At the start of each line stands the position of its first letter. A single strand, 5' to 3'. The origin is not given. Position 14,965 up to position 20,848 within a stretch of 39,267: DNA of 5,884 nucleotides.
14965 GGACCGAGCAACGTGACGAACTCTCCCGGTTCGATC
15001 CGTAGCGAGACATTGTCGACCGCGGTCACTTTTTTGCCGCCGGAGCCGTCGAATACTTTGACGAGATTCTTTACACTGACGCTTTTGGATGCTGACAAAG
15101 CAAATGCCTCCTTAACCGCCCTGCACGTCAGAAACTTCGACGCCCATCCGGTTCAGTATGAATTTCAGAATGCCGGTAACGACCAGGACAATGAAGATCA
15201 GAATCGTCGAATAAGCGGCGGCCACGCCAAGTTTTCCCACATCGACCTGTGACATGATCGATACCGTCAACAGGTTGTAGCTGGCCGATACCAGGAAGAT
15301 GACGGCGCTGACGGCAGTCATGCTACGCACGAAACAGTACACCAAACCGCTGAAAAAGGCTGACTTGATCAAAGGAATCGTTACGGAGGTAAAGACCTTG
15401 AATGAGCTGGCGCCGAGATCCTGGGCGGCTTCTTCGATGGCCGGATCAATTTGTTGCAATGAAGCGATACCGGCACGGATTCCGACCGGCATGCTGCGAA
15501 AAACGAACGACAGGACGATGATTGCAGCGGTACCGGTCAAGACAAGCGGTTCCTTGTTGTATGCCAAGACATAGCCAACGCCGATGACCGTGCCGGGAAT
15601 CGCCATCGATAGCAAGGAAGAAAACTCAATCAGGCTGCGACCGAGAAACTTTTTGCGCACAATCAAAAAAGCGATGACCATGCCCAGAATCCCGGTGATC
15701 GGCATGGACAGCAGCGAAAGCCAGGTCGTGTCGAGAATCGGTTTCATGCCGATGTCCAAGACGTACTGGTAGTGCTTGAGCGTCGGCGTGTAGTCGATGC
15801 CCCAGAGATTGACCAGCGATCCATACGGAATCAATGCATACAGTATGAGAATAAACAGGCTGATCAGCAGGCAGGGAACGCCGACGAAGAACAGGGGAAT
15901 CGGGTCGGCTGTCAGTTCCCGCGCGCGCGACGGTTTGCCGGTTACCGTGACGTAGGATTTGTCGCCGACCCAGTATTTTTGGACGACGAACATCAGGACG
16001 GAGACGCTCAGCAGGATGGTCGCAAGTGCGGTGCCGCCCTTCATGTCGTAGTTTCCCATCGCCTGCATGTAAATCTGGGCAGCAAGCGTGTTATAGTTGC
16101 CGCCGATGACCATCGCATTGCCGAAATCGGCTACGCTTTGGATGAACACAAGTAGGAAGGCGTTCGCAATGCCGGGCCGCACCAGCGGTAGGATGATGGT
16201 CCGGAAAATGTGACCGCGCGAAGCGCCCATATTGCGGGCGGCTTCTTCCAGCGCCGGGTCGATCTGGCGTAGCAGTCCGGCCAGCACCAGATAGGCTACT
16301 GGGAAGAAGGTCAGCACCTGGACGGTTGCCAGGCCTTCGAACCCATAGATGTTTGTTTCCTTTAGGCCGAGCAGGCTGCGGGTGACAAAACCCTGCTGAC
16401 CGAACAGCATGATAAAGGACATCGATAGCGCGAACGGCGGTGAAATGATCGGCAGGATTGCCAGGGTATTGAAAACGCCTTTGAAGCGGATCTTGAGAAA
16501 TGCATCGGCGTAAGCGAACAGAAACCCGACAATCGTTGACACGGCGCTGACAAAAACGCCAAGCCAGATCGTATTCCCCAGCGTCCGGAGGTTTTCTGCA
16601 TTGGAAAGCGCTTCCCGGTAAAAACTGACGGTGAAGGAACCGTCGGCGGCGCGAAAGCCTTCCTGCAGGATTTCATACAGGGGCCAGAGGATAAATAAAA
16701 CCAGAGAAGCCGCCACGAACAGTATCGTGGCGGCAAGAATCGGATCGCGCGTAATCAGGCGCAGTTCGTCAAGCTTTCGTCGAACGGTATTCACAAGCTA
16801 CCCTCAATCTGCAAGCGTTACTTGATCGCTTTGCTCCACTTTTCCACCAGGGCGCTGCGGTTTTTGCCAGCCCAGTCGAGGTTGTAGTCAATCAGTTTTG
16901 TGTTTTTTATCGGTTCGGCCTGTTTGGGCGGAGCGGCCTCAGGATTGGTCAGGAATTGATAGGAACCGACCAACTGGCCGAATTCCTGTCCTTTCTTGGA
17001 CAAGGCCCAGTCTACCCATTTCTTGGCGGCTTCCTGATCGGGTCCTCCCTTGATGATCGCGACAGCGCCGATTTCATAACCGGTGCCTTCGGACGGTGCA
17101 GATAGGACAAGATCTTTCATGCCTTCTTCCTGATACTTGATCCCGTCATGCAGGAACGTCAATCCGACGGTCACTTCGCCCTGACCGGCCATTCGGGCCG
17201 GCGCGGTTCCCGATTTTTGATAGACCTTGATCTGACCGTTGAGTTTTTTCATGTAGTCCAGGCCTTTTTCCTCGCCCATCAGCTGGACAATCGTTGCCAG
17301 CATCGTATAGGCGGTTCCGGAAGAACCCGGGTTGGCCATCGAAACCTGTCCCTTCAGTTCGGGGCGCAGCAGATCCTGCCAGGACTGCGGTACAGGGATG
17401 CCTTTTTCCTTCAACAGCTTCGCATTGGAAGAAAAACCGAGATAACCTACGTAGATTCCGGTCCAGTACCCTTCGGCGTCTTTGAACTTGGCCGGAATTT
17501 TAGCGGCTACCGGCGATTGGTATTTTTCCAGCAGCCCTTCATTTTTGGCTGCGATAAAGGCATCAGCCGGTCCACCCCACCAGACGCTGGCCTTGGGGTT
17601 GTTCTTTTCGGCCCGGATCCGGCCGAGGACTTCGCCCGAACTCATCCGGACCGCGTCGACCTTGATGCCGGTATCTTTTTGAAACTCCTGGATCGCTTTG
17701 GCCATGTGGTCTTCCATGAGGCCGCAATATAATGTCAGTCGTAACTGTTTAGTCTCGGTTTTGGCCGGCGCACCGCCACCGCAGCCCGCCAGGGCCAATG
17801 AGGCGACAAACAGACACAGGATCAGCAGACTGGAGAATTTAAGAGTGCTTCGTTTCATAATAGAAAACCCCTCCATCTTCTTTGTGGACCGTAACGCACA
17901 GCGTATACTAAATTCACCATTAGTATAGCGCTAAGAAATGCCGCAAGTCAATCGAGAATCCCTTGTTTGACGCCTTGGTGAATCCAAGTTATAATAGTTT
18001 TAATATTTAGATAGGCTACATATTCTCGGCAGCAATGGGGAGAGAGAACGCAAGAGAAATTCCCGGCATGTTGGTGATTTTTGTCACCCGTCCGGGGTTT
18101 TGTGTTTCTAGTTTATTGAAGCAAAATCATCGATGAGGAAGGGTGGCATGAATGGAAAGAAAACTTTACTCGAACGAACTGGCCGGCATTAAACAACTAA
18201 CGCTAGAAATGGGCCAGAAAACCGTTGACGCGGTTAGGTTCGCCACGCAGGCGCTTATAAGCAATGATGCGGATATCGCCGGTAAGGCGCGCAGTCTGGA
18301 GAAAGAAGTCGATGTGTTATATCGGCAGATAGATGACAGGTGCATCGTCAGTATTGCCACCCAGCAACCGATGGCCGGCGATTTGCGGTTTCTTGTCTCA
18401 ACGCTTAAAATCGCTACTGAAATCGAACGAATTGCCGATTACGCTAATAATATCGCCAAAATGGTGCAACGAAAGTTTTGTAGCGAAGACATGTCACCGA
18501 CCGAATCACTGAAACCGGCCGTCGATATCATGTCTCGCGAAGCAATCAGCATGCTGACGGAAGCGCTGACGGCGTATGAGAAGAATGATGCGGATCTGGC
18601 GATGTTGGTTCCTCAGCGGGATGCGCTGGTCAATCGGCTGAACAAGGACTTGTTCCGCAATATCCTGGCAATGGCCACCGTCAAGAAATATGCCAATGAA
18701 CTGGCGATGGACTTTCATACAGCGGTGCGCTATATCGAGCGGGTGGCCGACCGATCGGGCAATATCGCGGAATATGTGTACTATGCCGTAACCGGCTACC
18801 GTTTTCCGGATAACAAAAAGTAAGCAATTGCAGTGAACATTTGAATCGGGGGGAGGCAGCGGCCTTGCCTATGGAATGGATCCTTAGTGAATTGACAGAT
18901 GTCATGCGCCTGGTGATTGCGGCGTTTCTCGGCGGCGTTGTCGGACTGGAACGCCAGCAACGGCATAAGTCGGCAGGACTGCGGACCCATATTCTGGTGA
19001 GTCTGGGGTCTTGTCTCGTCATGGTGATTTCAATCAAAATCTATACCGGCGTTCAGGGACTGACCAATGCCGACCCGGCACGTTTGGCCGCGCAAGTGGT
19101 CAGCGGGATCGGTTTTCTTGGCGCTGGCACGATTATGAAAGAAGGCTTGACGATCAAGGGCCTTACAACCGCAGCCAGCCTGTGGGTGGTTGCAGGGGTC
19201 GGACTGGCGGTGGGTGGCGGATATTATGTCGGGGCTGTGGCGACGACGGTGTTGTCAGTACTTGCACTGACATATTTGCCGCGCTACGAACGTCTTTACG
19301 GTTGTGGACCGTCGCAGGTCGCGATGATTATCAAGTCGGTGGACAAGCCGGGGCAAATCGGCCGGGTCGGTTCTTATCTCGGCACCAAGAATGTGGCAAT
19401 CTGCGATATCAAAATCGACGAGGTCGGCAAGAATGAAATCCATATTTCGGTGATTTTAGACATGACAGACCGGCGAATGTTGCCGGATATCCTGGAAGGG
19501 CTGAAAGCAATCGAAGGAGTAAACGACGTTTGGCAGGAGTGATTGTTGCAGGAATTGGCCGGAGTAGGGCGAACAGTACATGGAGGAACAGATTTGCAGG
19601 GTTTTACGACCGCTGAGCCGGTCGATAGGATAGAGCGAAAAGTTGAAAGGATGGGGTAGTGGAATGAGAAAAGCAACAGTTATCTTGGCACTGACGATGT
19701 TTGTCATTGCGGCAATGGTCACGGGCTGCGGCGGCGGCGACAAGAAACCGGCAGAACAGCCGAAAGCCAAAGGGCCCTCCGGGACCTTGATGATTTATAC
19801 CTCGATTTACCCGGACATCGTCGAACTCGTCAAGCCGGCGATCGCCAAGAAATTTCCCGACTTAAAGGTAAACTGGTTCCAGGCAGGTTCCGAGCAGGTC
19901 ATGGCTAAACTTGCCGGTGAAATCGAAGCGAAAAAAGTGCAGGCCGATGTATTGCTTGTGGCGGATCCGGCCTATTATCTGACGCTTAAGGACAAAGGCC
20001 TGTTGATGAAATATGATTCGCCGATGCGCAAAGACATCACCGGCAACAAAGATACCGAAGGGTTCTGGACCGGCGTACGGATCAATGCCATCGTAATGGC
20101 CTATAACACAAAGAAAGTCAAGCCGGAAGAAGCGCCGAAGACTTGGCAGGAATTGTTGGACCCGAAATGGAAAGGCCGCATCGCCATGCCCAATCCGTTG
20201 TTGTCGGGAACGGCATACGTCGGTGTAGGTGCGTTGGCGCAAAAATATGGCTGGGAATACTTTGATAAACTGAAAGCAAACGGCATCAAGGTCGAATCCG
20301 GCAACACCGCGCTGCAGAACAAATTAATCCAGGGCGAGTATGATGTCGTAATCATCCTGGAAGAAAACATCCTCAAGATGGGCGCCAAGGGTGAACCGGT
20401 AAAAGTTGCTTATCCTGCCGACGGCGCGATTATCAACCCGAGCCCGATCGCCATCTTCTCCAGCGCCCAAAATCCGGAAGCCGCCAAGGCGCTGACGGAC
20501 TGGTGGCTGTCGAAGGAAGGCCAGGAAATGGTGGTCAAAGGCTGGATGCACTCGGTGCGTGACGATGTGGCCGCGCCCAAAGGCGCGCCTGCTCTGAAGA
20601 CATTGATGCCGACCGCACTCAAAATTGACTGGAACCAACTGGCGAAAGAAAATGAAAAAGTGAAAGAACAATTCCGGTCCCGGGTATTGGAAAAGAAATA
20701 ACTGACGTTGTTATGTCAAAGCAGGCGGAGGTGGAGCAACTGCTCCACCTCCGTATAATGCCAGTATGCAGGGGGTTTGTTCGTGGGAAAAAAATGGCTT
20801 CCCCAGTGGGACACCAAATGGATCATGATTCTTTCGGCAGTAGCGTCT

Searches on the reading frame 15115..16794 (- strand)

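Call 64: search_protein_families(library=pfam, proteins=[window:15115-16794:-], max_evalue=0.00001)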
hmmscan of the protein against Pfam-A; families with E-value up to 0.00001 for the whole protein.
window:15115-16794:- (560 aa): 1 family
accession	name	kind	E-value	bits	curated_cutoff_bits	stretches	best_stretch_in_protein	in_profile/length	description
PF00528.27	BPD_transp_1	-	4.2e-25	89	26.4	2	87-274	2-177/184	Binding-protein-dependent transport system inner membrane component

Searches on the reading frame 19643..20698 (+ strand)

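Call 64: search_protein_families(library=pfam, proteins=[window:19643-20698:+], max_evalue=0.00001)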
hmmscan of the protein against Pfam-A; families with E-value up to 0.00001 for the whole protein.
window:19643-20698:+ (352 aa): 4 families
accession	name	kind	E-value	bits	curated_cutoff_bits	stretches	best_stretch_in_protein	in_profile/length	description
PF13343.11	SBP_bac_6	-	7.1e-31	108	24.6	1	101-314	4-231/245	Bacterial extracellular solute-binding protein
PF13416.11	SBP_bac_8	-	4.5e-26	92.7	27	1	68-301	7-255/279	Bacterial extracellular solute-binding protein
PF01547.30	SBP_bac_1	-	1.4e-25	91.4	26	1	62-295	13-307/307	Bacterial extracellular solute-binding protein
PF13531.11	SBP_bac_11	-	2.8e-22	80.1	25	1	66-299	19-223/227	Bacterial extracellular solute-binding protein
